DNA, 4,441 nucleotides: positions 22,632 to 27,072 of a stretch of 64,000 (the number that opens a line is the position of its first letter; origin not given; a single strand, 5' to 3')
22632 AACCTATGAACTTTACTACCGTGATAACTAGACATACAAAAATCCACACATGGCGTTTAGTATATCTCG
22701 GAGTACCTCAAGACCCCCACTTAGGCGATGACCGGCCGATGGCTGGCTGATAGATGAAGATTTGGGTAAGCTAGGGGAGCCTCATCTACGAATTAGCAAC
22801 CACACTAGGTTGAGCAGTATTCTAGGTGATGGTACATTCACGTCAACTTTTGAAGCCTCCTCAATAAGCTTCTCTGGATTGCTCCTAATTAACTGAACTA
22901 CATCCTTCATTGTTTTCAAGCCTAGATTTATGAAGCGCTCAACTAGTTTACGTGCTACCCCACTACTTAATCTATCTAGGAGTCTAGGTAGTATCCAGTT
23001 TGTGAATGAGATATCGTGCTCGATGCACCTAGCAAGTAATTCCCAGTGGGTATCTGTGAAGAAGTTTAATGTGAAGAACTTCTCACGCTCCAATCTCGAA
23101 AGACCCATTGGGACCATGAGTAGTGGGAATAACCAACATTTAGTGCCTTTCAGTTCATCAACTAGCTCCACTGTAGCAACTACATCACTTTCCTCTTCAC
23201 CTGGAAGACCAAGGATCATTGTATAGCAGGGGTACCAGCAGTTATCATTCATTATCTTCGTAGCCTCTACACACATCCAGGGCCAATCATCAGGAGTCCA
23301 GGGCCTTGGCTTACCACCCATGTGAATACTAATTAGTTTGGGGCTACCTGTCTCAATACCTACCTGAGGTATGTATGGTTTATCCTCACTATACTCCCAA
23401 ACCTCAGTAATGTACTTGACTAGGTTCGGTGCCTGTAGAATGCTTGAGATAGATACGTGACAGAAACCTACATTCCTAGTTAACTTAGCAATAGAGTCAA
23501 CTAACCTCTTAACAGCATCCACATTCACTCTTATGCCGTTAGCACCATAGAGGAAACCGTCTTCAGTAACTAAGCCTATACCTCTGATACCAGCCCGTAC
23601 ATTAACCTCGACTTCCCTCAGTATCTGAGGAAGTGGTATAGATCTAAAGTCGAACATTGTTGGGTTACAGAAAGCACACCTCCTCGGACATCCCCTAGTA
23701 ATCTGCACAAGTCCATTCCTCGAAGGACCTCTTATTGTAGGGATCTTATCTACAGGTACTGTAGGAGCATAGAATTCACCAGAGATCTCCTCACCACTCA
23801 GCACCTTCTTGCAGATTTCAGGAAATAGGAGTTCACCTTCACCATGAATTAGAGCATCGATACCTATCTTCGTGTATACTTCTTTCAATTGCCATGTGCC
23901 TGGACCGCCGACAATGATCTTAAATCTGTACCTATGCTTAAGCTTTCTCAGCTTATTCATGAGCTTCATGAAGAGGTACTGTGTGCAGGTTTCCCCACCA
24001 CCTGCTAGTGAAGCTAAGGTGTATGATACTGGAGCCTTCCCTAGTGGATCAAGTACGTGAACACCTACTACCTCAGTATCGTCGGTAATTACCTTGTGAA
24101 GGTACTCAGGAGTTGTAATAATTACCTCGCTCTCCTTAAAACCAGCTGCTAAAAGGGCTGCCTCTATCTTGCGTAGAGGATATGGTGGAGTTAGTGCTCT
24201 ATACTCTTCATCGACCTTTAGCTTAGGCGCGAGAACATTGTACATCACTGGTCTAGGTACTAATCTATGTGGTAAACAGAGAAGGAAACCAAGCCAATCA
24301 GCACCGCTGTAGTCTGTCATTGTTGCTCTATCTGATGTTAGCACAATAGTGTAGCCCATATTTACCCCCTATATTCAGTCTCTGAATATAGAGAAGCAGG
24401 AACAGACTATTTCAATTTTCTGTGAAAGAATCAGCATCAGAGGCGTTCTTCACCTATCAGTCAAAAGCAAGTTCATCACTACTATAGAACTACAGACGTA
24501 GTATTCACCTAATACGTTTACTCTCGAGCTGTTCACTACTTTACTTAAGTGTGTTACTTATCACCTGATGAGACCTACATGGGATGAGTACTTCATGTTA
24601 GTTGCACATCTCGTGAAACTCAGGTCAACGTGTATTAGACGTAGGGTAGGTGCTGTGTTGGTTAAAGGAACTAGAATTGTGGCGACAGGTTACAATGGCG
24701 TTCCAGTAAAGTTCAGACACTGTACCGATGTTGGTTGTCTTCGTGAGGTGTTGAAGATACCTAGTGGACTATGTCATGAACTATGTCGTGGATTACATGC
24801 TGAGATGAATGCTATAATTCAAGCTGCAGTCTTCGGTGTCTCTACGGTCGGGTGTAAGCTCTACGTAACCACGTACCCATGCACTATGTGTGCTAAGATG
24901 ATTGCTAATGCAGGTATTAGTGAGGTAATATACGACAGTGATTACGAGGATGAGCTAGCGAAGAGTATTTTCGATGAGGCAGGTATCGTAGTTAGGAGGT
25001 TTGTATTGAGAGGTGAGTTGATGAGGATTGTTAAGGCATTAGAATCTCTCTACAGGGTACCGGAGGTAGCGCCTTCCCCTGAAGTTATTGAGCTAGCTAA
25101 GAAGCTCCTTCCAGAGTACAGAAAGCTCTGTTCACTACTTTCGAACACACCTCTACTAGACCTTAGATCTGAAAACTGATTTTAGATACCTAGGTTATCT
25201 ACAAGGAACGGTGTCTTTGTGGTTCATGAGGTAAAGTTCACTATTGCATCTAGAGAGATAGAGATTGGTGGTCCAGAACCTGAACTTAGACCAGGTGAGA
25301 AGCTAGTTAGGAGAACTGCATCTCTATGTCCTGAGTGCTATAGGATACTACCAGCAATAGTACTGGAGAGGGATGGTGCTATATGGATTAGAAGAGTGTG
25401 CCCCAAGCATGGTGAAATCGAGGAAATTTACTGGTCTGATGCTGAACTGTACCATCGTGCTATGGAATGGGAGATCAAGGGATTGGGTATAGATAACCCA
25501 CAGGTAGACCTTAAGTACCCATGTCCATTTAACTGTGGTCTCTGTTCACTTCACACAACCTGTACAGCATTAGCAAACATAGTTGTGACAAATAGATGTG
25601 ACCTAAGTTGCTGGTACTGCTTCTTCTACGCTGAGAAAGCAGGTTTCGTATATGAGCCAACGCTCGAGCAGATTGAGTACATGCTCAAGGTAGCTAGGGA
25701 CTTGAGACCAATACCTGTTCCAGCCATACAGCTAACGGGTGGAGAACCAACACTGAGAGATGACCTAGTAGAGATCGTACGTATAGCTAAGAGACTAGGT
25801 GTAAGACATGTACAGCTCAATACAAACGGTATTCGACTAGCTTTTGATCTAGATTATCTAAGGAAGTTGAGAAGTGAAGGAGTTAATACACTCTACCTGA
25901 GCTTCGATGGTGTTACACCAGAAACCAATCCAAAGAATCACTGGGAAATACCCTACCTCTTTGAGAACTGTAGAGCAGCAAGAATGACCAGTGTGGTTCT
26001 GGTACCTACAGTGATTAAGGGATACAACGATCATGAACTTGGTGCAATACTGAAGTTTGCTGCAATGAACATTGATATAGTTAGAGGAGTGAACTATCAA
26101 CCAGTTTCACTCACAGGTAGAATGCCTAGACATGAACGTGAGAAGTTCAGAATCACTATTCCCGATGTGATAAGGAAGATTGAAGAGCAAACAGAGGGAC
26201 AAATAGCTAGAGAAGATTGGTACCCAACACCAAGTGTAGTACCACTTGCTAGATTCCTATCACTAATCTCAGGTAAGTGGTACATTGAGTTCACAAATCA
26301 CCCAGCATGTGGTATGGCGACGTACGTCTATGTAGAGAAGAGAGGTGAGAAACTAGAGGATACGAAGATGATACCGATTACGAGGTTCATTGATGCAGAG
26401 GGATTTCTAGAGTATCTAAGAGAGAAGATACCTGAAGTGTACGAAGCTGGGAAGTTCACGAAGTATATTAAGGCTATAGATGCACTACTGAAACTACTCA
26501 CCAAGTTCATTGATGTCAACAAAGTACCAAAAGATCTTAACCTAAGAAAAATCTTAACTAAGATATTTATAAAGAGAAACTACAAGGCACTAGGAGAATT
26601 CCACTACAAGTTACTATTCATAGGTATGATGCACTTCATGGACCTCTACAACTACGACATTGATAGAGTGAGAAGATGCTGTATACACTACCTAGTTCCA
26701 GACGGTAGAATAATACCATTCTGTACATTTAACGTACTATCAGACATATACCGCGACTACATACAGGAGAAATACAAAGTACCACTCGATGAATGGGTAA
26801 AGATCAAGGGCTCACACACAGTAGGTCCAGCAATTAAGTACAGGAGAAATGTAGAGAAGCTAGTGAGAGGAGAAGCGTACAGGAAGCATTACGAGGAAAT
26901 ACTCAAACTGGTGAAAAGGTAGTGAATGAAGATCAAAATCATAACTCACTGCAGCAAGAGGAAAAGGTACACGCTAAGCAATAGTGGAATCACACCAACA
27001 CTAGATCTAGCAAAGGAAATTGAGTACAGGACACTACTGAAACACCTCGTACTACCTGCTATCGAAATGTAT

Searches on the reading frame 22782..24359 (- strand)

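Call 104: search_protein_families(library=pfam, proteins=[window:22782-24359:-], max_evalue=0.00001)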
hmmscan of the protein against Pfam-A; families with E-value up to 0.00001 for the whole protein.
window:22782-24359:- (525 aa): 1 family
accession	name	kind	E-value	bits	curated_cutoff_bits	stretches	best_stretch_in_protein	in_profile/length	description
PF04055.27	Radical_SAM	-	5e-13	50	29.5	1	219-400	2-166/166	Radical SAM superfamily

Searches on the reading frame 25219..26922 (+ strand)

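Call 104: search_protein_families(library=pfam, proteins=[window:25219-26922:+], max_evalue=0.00001)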
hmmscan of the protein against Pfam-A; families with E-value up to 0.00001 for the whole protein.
window:25219-26922:+ (567 aa): 2 families
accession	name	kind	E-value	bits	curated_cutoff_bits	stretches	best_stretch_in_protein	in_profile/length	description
PF04055.27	Radical_SAM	-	2.4e-27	96.6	29.5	1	121-281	1-166/166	Radical SAM superfamily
PF23545.1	Zn_ribbon_HMPTM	-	1.1e-17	63.7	27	1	30-73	2-45/45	HMPTM N-terminal zinc ribbon domain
